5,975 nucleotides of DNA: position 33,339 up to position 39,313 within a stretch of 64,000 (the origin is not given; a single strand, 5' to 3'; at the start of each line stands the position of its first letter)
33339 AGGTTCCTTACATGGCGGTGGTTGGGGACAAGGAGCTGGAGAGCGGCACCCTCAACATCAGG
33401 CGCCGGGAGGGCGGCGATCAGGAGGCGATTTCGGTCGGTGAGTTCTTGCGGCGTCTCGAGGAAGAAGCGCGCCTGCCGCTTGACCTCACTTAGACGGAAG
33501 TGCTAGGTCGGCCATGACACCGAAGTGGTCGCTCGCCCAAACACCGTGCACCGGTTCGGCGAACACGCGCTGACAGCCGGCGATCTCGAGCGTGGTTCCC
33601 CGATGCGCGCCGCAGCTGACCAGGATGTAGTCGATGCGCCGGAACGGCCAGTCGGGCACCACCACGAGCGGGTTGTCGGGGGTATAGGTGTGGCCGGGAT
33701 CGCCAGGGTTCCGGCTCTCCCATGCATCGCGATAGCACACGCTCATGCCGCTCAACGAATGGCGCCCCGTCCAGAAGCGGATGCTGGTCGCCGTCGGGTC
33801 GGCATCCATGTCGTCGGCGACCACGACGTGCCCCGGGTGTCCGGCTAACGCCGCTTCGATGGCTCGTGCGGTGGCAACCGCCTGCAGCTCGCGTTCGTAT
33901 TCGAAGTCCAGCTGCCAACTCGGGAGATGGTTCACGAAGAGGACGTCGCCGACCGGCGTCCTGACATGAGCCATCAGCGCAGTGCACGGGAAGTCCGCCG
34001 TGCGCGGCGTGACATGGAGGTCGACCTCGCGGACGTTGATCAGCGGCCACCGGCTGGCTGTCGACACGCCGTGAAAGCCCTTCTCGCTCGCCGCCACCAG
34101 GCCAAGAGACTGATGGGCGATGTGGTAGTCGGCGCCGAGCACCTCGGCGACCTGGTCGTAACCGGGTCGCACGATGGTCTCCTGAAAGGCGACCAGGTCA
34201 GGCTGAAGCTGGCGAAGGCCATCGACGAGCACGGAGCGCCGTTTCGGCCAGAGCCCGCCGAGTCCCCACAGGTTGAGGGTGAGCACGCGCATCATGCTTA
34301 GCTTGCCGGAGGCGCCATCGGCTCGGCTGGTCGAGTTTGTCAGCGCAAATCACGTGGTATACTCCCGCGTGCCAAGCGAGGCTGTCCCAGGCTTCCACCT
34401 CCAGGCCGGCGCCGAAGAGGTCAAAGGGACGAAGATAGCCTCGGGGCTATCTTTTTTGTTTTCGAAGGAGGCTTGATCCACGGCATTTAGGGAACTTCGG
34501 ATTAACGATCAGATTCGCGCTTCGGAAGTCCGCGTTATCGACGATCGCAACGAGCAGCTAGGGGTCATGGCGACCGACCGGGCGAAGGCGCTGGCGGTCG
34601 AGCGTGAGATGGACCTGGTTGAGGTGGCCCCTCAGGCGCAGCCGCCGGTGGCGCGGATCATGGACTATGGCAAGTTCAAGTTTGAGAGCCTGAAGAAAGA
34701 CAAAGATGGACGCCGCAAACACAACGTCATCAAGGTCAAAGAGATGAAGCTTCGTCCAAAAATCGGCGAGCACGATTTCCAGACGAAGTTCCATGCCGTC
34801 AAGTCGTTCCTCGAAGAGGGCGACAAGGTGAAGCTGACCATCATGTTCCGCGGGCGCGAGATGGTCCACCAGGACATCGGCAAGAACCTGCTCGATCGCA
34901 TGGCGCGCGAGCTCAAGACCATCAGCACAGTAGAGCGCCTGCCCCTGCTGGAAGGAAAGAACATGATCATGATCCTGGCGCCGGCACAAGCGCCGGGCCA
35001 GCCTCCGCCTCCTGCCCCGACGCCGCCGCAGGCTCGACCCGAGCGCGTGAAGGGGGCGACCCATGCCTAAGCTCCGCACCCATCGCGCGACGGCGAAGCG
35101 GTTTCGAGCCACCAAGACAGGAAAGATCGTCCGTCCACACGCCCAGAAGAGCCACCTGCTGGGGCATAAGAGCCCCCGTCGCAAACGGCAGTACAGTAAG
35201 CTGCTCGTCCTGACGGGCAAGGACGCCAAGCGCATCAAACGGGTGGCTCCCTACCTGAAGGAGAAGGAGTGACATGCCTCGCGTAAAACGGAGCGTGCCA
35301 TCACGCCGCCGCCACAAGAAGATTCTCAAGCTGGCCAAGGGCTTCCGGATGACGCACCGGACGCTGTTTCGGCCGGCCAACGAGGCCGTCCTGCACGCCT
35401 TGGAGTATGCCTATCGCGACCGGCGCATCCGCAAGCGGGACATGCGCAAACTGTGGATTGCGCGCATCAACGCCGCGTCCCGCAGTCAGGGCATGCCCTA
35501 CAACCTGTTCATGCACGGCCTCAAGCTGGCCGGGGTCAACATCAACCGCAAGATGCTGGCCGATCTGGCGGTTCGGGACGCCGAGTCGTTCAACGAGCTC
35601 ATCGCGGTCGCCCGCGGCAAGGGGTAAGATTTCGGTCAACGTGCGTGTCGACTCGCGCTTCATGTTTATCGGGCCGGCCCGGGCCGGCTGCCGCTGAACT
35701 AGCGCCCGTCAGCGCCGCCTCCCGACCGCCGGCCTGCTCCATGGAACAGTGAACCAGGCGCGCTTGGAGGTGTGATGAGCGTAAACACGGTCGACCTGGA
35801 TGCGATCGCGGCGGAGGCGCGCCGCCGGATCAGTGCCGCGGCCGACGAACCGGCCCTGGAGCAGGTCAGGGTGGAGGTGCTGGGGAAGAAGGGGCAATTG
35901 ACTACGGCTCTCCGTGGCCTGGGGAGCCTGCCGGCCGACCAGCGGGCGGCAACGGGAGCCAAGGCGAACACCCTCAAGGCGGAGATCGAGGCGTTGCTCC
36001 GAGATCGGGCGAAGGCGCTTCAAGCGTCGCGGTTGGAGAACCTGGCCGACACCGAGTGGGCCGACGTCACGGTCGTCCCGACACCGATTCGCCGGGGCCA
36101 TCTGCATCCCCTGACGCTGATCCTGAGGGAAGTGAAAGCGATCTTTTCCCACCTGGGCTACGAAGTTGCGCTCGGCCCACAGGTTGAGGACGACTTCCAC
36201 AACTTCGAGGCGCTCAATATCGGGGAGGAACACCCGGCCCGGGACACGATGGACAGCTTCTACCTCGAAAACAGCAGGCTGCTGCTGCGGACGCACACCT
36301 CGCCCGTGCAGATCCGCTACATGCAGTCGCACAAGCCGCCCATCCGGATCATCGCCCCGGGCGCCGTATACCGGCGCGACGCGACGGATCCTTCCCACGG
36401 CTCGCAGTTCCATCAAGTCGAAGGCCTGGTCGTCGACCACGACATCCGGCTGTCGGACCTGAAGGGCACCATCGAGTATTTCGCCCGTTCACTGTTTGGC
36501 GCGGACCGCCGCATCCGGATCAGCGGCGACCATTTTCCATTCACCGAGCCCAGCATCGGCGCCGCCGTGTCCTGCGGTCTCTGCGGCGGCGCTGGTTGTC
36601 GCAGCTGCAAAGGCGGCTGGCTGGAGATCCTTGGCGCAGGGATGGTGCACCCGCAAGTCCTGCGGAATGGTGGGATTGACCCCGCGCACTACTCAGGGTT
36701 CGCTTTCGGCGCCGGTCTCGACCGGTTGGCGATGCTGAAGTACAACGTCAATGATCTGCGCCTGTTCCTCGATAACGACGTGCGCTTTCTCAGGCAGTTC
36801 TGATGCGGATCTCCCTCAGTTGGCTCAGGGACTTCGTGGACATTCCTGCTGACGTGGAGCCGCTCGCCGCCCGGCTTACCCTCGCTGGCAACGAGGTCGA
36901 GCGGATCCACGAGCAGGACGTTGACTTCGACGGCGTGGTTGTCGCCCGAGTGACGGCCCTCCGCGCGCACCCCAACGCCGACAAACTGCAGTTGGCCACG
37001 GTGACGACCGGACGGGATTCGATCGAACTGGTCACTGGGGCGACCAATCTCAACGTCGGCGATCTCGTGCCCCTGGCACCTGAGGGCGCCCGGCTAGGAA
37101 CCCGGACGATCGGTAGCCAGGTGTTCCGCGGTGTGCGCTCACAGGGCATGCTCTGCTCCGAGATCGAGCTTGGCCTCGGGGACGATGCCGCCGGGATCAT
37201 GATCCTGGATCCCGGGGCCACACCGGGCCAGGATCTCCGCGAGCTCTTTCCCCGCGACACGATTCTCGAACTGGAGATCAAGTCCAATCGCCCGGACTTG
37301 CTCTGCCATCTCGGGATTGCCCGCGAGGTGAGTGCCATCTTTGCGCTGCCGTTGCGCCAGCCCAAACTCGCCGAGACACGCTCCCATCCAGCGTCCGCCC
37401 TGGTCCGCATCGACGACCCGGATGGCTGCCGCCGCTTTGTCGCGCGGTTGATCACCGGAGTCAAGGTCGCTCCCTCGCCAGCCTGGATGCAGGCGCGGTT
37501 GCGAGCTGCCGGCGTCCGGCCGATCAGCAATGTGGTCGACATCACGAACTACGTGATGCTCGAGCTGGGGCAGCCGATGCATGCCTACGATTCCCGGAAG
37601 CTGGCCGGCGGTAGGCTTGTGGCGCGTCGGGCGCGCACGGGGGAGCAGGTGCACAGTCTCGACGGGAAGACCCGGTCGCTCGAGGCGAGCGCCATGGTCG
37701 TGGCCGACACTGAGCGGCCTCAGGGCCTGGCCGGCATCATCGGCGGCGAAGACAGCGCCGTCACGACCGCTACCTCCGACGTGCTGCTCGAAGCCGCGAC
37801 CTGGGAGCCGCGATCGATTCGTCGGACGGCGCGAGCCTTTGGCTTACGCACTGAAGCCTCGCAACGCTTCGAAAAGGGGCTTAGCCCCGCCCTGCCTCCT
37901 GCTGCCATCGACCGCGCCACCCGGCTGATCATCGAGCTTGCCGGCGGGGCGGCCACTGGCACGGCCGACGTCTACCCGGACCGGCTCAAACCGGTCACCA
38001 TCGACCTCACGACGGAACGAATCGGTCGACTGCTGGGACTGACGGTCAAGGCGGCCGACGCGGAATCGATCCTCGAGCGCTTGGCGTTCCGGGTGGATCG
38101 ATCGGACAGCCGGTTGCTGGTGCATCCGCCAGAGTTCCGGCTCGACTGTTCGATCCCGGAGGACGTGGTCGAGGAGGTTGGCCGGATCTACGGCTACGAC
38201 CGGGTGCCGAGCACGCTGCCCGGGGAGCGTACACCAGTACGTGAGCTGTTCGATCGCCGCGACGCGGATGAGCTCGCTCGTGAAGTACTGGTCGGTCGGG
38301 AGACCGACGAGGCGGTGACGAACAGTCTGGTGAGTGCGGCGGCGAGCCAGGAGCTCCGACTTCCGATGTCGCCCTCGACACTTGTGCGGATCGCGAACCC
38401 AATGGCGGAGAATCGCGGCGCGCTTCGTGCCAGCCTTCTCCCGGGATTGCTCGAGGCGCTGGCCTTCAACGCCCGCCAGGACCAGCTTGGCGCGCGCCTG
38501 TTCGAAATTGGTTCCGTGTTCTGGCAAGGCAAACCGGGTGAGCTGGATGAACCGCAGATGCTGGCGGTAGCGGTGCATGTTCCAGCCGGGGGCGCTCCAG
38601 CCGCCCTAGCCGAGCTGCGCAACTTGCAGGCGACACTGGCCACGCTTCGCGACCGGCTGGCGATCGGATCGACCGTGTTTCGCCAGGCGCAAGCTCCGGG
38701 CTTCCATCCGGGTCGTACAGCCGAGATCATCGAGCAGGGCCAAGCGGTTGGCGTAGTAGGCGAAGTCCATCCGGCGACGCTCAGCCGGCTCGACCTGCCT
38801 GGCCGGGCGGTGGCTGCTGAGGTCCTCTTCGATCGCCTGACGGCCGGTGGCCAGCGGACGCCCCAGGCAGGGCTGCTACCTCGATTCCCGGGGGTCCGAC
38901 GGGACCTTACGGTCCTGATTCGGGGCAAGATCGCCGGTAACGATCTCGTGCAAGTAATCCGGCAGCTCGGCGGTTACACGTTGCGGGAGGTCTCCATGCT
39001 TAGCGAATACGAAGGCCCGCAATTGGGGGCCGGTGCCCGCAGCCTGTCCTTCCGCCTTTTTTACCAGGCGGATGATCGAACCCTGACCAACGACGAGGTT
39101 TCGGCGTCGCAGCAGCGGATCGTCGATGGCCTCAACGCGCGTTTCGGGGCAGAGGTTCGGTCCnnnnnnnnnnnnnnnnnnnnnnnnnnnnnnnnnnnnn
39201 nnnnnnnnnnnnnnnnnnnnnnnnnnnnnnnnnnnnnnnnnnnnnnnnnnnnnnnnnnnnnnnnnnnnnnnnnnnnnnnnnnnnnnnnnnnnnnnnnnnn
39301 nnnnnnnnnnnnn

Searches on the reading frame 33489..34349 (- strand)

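Call 42: search_protein_families(library=pfam, proteins=[window:33489-34349:-], max_evalue=0.00001)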
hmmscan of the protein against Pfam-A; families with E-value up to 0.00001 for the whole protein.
window:33489-34349:- (287 aa): 1 family
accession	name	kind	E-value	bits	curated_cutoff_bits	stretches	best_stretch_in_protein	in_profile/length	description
PF03372.29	Exo_endo_phos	-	3.4e-16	60.1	24.5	1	23-275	1-225/225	Endonuclease/Exonuclease/phosphatase family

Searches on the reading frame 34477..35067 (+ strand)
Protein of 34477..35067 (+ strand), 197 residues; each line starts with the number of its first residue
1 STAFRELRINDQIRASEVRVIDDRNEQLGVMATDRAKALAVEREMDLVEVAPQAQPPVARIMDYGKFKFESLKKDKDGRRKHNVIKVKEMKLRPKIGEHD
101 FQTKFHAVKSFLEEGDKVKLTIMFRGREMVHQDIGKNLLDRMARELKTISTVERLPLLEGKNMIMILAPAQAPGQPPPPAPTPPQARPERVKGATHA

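Call 42: search_protein_families(library=pfam, proteins=[window:34477-35067:+], max_evalue=0.00001)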
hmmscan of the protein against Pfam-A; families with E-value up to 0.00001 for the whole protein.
window:34477-35067:+ (197 aa): 2 families
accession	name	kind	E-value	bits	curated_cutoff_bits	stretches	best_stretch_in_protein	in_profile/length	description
PF00707.27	IF3_C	-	3.7e-35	120.2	34.8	1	85-169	1-85/86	Translation initiation factor IF-3, C-terminal domain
PF05198.21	IF3_N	-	2.4e-29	101.8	26.9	1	9-77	1-69/70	Translation initiation factor IF-3, N-terminal domain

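Call 46: search_protein_families(library=ncbifam, proteins=[window:34477-35067:+], max_evalue=1e-8)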
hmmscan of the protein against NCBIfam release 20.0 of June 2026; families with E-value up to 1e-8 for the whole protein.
window:34477-35067:+ (197 aa): 1 family
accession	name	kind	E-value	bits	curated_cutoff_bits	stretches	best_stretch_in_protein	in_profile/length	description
TIGR00168.2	infC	equivalog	7.6e-61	204.8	60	1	5-170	3-168/170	translation initiation factor IF-3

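Call 52: find_homologous_proteins(query=window:34477-35067:+, max_evalue=1e-20)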
Query window:34477-35067:+ (197 aa): 7991 proteins with E <= 1e-20 among 8000 candidates; the best 120 are listed.
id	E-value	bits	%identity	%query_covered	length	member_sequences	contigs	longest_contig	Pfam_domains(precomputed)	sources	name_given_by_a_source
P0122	2.2e-95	336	91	91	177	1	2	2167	PF00707.28,PF05198.22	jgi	jgi:translation initiation factor IF-3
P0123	3.5e-95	335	89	90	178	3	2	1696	PF00707.28,PF05198.22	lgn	-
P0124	4.9e-93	328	97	76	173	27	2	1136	PF00707.28,PF05198.22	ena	-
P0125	3.9e-92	325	92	85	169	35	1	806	PF00707.28,PF05198.22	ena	-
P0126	4.7e-92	325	85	88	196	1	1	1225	PF00707.28,PF05198.22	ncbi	-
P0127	2.4e-90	319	95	75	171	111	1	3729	PF00707.28,PF05198.22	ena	-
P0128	3.3e-89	315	92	85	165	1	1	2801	PF00707.28,PF05198.22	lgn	-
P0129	1.2e-88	314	89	85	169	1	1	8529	PF00707.28,PF05198.22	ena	-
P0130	1.8e-87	310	89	85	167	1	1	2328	PF00707.28,PF05198.22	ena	-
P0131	2.4e-87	309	88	85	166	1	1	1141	PF00707.28,PF05198.22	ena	-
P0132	4.5e-87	308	86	85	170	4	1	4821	PF00707.28,PF05198.22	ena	-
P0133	4.1e-85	302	96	70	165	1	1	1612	PF00707.28,PF05198.22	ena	-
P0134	5.9e-85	302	87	85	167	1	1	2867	PF00707.28,PF05198.22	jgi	jgi:translation initiation factor IF-3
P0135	1.5e-84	300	83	85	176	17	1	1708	PF00707.28,PF05198.22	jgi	-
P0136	8.4e-84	298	94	71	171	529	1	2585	PF00707.28,PF05198.22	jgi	jgi:translation initiation factor IF-3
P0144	9.0e-82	291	91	71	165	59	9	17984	PF00707.28,PF05198.22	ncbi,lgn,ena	-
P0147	2.6e-81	290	93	70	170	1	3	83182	PF00707.28,PF05198.22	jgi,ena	-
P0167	1.5e-74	268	70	86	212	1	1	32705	PF00707.28,PF05198.22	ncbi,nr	ncbi:MAG TPA: translation initiation factor IF-3 [Candidatus Dormibacteraeota bacterium]|nr:translat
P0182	1.6e-72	261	68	86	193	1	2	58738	PF00707.28,PF05198.22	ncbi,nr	ncbi:MAG: translation initiation factor IF-3 [Chloroflexi bacterium]|nr:MAG: translation initiation 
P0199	2.7e-71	257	62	94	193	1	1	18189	PF00707.28,PF05198.22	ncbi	ncbi:MAG TPA: translation initiation factor IF-3 [Candidatus Dormibacteraeota bacterium]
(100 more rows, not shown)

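Call 54: find_encoding_contigs(protein=P0167, flank=400, max_places=2)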
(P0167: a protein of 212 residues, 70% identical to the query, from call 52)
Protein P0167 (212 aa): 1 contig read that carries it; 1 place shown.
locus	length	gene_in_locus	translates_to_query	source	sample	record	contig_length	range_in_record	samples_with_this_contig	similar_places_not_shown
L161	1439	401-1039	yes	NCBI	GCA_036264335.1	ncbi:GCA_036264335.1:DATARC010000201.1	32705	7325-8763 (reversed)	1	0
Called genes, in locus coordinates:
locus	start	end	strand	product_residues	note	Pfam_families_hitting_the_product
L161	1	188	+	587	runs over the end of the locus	PF07973:tRNA_SAD, PF00587:tRNA-synt_2b, PF03129:HGTP_anticodon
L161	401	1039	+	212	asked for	PF05198:IF3_N, PF00707:IF3_C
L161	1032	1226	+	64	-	PF01632:Ribosomal_L35p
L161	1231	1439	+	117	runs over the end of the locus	PF00453:Ribosomal_L20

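Call 55: find_encoding_contigs(protein=P0199, flank=400, max_places=2)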
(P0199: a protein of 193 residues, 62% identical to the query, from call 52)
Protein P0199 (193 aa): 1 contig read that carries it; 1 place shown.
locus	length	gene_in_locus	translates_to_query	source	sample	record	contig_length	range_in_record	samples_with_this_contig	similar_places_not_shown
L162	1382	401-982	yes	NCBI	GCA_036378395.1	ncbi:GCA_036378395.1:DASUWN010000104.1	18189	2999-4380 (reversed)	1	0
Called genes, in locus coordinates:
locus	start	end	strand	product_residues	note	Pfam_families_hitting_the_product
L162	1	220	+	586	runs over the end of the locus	PF07973:tRNA_SAD, PF00587:tRNA-synt_2b, PF03129:HGTP_anticodon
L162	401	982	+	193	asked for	PF05198:IF3_N, PF00707:IF3_C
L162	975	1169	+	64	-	PF01632:Ribosomal_L35p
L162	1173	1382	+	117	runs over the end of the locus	PF00453:Ribosomal_L20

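Call 56: find_encoding_contigs(protein=P0182, flank=400, max_places=2)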
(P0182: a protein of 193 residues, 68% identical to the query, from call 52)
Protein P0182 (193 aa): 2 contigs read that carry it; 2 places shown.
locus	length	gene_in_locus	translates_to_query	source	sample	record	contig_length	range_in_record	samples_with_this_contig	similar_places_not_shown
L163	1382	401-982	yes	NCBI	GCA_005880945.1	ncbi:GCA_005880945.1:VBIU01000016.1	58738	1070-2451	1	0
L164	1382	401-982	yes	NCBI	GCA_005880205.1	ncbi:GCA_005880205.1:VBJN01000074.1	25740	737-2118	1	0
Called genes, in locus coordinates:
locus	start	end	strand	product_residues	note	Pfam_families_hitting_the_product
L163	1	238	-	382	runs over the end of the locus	-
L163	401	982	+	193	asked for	PF05198:IF3_N, PF00707:IF3_C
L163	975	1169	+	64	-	PF01632:Ribosomal_L35p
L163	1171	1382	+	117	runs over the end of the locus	PF00453:Ribosomal_L20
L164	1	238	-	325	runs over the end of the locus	?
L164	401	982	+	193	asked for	PF05198:IF3_N, PF00707:IF3_C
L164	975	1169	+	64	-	PF01632:Ribosomal_L35p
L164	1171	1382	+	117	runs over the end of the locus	PF00453:Ribosomal_L20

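Call 57: find_encoding_contigs(protein=P0147, flank=400, max_places=3)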
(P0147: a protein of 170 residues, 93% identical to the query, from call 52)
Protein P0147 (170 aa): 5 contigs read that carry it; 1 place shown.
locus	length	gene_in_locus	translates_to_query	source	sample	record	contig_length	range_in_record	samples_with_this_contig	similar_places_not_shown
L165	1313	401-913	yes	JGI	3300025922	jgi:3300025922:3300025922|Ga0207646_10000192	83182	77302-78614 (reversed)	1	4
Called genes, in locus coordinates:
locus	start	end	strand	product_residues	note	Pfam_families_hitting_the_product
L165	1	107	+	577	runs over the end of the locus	PF07973:tRNA_SAD, PF00587:tRNA-synt_2b, PF03129:HGTP_anticodon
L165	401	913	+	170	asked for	PF05198:IF3_N, PF00707:IF3_C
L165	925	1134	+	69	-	PF01632:Ribosomal_L35p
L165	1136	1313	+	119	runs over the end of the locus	PF00453:Ribosomal_L20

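Call 58: find_encoding_contigs(protein=P0144, flank=400, max_places=4)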
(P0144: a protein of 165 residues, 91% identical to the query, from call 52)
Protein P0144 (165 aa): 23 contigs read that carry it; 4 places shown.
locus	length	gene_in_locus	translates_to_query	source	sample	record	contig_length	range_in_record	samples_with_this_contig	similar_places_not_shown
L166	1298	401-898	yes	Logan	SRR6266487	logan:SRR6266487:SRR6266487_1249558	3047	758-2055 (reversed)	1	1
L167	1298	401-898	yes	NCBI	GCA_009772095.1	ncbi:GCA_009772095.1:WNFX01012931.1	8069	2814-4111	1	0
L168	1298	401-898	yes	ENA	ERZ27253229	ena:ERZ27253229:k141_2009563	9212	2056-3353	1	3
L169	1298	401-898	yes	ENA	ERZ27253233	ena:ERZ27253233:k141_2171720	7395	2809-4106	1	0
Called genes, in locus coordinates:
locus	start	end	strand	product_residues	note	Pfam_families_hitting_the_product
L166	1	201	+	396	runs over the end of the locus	?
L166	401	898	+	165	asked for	PF05198:IF3_N, PF00707:IF3_C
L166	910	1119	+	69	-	PF01632:Ribosomal_L35p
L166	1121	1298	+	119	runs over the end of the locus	PF00453:Ribosomal_L20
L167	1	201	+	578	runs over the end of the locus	PF07973:tRNA_SAD, PF00587:tRNA-synt_2b, PF03129:HGTP_anticodon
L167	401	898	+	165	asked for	PF05198:IF3_N, PF00707:IF3_C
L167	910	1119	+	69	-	PF01632:Ribosomal_L35p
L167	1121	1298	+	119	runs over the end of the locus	PF00453:Ribosomal_L20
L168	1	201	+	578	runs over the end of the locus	PF07973:tRNA_SAD, PF00587:tRNA-synt_2b, PF03129:HGTP_anticodon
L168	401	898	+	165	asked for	PF05198:IF3_N, PF00707:IF3_C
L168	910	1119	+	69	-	PF01632:Ribosomal_L35p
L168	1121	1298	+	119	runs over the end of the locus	PF00453:Ribosomal_L20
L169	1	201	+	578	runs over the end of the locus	PF07973:tRNA_SAD, PF00587:tRNA-synt_2b, PF03129:HGTP_anticodon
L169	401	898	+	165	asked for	PF05198:IF3_N, PF00707:IF3_C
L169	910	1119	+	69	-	PF01632:Ribosomal_L35p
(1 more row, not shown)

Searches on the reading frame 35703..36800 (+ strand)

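Call 38: search_protein_families(library=pfam, proteins=[window:35703-36800:+], max_evalue=0.00001)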
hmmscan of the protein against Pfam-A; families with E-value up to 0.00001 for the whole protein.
window:35703-36800:+ (366 aa): 2 families
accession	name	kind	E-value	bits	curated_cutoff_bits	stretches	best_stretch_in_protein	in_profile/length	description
PF01409.25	tRNA-synt_2d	-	6e-93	311.3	19.8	1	121-366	3-246/246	tRNA synthetases class II core domain (F)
PF02912.23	Phe_tRNA-synt_N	-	7.9e-21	74.2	22.3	1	48-112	2-66/69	Aminoacyl tRNA synthetase class II, N-terminal domain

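Call 48: search_protein_families(library=ncbifam, proteins=[window:35703-36800:+], max_evalue=1e-30)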
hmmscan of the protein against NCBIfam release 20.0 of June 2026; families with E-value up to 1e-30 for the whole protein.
window:35703-36800:+ (366 aa): 3 families
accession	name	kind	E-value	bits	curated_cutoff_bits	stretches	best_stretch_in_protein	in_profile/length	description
TIGR00468.1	pheS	equivalog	1.4e-91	307.2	237.45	1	67-366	3-322/324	phenylalanine--tRNA ligase subunit alpha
NF003210.0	PRK04172.1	equivalog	1.4e-55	189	350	1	191-365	330-490/496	phenylalanine--tRNA ligase subunit alpha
NF051887.1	PheS_related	equivalog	3.4e-41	141.5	300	1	135-366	12-239/349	PheS-related mystery ligase SrmL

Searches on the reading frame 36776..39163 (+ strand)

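Call 48: search_protein_families(library=ncbifam, proteins=[window:36776-39163:+], max_evalue=1e-30)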
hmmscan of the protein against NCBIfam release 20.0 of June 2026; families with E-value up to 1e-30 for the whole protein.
window:36776-39163:+ (796 aa): 3 families
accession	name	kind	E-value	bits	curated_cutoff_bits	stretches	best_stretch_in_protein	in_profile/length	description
TIGR00472.1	pheT_bact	equivalog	4.2e-207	690.1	402.65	1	10-795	1-798/798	phenylalanine--tRNA ligase subunit beta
NF001882.0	PRK00629.5-4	equivalog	1.8e-51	175.4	527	1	12-580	3-559/725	phenylalanine--tRNA ligase subunit beta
TIGR00471.1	pheT_arch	equivalog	3.1e-40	138.2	282.65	1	402-686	273-548/551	phenylalanine--tRNA ligase subunit beta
